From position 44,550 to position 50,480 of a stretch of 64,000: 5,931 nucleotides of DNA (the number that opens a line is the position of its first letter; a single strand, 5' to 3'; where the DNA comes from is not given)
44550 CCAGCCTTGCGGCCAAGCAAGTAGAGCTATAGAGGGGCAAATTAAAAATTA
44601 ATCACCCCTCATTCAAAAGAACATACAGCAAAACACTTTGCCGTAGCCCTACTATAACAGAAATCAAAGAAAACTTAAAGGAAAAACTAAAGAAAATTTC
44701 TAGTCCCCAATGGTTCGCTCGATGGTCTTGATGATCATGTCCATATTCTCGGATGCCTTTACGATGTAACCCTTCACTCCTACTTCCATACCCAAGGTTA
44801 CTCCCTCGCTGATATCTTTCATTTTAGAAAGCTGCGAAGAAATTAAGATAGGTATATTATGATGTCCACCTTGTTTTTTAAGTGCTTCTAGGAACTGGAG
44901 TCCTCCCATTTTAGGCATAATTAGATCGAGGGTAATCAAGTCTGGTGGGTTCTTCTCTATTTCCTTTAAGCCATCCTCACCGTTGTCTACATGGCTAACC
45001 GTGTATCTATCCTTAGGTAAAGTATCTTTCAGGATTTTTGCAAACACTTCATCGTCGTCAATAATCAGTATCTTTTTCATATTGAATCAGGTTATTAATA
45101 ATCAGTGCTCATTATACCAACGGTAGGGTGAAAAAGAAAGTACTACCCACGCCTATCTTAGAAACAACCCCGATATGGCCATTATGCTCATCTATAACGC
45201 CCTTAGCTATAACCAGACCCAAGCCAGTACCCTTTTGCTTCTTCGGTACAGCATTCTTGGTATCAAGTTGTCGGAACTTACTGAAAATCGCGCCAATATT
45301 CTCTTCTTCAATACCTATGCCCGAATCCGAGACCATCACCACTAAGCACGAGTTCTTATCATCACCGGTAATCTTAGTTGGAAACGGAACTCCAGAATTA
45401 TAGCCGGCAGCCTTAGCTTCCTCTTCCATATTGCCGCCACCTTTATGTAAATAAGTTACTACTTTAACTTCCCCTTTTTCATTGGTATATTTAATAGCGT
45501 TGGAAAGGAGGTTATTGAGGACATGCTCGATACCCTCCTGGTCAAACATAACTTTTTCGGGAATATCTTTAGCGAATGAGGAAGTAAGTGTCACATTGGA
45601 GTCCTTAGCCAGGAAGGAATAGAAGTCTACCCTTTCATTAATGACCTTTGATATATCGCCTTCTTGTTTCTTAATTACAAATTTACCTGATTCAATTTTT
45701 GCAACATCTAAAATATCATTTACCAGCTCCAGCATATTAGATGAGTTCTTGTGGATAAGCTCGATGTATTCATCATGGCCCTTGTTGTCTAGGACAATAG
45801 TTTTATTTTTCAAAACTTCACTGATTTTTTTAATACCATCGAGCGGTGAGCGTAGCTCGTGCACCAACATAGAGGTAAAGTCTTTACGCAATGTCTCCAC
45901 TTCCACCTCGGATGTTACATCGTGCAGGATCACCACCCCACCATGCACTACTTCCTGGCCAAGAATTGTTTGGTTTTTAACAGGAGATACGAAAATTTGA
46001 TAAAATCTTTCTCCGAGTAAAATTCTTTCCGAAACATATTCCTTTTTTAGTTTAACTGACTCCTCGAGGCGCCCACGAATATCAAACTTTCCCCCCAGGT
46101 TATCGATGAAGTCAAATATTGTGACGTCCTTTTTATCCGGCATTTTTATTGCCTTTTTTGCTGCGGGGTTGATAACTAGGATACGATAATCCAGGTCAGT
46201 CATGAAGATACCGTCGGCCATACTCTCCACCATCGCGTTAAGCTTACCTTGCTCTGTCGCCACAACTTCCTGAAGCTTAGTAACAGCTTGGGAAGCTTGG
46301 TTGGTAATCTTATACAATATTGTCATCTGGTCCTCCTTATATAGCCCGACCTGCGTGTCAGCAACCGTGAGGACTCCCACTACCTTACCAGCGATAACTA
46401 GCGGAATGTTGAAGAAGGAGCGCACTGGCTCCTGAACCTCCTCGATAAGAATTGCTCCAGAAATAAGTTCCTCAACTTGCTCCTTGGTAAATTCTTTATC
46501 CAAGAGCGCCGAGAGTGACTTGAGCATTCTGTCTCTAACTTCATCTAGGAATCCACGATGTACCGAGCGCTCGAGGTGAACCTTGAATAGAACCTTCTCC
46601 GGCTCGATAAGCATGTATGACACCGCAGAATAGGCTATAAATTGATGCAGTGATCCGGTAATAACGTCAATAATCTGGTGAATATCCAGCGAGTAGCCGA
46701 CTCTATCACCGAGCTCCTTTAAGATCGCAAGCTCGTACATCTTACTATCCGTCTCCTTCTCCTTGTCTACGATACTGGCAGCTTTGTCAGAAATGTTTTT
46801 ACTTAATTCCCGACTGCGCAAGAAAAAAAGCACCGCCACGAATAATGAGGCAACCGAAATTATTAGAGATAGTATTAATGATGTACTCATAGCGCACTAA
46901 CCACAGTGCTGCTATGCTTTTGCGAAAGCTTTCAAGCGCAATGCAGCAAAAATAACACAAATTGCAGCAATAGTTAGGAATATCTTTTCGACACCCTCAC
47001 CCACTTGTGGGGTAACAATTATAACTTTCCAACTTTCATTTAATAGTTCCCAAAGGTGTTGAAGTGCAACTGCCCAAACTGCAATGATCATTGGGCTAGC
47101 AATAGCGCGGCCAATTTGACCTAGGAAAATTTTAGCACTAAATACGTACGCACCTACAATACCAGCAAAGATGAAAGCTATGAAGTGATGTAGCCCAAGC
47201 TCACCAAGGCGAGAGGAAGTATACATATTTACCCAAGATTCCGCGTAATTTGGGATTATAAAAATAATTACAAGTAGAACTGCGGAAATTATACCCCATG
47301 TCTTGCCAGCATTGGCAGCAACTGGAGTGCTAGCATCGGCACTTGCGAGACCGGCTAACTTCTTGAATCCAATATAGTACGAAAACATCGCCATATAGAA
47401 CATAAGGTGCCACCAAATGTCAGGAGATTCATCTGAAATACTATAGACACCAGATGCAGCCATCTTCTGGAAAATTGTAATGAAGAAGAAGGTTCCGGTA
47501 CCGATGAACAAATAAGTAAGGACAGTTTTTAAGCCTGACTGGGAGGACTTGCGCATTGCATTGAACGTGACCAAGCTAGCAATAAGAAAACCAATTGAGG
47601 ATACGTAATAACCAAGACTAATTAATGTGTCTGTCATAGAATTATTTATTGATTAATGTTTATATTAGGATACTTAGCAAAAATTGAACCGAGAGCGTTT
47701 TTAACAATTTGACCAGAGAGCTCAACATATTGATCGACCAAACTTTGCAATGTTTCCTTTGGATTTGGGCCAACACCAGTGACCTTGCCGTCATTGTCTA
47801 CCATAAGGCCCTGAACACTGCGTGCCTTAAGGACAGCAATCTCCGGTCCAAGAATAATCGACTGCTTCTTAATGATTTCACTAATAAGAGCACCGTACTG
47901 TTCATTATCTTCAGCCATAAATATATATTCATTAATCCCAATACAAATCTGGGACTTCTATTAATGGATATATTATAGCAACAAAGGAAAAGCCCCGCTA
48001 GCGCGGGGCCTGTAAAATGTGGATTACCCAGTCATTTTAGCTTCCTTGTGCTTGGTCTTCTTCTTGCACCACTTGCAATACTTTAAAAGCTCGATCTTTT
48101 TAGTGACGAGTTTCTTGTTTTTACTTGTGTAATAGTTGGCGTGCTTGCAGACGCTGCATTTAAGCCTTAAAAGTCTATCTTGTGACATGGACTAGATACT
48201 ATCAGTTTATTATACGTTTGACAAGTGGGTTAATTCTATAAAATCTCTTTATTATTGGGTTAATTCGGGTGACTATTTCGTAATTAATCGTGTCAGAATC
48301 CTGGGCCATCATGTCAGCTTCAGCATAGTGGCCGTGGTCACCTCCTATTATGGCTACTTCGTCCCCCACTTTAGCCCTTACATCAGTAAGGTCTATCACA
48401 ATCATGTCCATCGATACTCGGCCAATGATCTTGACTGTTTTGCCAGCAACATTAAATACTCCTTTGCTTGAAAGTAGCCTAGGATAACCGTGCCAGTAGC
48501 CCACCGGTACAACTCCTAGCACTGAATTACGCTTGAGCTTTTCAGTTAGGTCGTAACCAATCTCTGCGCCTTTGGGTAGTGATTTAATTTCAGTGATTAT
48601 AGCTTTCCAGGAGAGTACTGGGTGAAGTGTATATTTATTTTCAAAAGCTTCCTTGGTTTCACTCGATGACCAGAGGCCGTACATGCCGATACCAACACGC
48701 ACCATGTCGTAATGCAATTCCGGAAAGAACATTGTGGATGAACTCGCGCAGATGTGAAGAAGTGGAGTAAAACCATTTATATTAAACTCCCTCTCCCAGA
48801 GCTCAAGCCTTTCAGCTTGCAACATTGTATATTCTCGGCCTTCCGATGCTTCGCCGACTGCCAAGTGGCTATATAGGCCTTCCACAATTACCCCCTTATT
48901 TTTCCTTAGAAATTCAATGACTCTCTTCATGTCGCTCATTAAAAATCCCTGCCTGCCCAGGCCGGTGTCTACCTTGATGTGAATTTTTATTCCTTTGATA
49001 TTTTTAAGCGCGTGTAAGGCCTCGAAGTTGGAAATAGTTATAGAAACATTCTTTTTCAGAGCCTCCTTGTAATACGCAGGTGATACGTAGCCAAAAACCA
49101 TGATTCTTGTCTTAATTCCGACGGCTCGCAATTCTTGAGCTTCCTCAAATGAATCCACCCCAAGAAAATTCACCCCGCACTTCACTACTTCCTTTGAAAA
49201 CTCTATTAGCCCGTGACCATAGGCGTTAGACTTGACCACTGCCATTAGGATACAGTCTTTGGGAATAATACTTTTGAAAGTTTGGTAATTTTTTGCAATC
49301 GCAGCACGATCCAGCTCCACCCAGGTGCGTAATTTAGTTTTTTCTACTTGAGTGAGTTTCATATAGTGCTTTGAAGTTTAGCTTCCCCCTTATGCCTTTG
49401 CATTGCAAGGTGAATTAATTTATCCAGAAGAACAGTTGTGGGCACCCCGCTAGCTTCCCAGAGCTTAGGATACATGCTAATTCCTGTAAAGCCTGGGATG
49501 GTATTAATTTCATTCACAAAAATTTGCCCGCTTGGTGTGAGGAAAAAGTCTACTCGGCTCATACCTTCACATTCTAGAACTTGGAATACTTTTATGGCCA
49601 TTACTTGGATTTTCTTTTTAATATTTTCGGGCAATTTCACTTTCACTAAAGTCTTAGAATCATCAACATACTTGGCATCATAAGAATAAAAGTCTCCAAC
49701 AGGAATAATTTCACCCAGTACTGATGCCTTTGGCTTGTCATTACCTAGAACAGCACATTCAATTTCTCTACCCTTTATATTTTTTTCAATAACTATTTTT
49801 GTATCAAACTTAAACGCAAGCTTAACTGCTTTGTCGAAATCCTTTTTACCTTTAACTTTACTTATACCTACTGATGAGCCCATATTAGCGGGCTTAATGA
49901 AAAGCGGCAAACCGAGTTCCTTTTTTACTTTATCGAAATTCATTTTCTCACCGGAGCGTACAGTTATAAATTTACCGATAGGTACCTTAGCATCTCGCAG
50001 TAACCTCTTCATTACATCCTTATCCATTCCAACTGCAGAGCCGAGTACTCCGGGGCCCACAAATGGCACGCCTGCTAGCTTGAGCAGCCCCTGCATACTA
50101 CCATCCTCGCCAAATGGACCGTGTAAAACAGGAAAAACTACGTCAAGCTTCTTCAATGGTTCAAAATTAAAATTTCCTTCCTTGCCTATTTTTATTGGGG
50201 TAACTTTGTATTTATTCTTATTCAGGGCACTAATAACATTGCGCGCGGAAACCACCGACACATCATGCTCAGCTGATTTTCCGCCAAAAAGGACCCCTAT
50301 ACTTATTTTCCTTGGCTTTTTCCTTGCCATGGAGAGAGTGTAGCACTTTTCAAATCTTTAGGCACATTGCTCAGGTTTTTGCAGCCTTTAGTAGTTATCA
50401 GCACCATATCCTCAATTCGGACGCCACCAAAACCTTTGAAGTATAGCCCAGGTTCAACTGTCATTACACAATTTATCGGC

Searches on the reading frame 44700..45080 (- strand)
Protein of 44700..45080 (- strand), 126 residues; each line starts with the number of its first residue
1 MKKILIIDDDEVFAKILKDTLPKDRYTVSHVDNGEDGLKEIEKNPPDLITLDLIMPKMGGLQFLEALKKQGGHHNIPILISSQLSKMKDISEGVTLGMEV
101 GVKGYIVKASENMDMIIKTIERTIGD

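Call 50: search_protein_families(library=pfam, proteins=[window:44700-45080:-], max_evalue=0.0001)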
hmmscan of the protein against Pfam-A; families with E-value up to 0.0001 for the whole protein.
window:44700-45080:- (126 aa): 1 family
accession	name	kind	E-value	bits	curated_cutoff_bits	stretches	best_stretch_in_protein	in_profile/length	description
PF00072.30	Response_reg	-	4.2e-22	78.9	30.2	1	4-115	1-106/111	Response regulator receiver domain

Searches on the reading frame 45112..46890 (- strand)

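Call 51: search_protein_families(library=pfam, proteins=[window:45112-46890:-], max_evalue=0.0001)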
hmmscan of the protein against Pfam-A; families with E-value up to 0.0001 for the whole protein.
window:45112-46890:- (592 aa): 3 families
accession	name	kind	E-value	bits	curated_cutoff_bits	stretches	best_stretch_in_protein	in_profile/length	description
PF02518.31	HATPase_c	-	9.1e-22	78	26.4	1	450-591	2-109/111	Histidine kinase-, DNA gyrase B-, and HSP90-like ATPase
PF00512.31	HisKA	-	5.2e-14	52.5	26.9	1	335-402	2-66/66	His Kinase A (phospho-acceptor) domain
PF13185.12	GAF_2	-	1e-06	29.5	28.6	1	68-203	2-135/136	GAF domain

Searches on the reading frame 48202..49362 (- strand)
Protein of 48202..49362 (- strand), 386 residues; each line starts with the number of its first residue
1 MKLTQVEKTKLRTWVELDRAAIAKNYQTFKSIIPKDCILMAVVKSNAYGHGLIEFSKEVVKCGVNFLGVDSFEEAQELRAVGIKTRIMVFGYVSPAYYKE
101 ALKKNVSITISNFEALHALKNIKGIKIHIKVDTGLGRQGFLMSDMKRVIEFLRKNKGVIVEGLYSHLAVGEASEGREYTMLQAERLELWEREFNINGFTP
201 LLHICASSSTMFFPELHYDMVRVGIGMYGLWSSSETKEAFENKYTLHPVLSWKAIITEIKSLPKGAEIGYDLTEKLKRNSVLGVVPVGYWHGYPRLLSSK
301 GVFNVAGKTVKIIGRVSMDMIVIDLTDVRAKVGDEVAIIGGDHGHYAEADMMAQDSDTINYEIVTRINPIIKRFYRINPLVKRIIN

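Call 51: search_protein_families(library=pfam, proteins=[window:48202-49362:-], max_evalue=0.0001)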
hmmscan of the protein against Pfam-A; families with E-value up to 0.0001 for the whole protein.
window:48202-49362:- (386 aa): 2 families
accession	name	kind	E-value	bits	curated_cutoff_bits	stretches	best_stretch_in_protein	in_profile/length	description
PF01168.26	Ala_racemase_N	-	2.6e-53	181.4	24.1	1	18-230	2-218/220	Alanine racemase, N-terminal domain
PF00842.27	Ala_racemase_C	-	1.1e-36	125.6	25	1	249-375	1-127/127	Alanine racemase, C-terminal domain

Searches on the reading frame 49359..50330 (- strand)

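Call 51: search_protein_families(library=pfam, proteins=[window:49359-50330:-], max_evalue=0.0001)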
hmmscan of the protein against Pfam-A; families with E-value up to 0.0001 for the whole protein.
window:49359-50330:- (323 aa): 5 families
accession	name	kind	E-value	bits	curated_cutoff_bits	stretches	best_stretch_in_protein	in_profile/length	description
PF07478.18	Dala_Dala_lig_C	-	3.8e-71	239.3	24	1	110-306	1-203/204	D-ala D-ala ligase C-terminus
PF01820.27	Dala_Dala_lig_N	-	1.1e-30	107.1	34.6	2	11-54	2-45/121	D-ala D-ala ligase N-terminus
PF02222.28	ATP-grasp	-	2.1e-12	47.5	27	1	110-277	2-161/179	ATP-grasp domain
PF02786.22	CPSase_L_D2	-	3.5e-09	36.9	19.8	1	103-277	1-178/211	Carbamoyl-phosphate synthase L chain, ATP binding domain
PF13535.11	ATP-grasp_4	-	4.4e-06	26.8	27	1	140-278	2-151/160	ATP-grasp domain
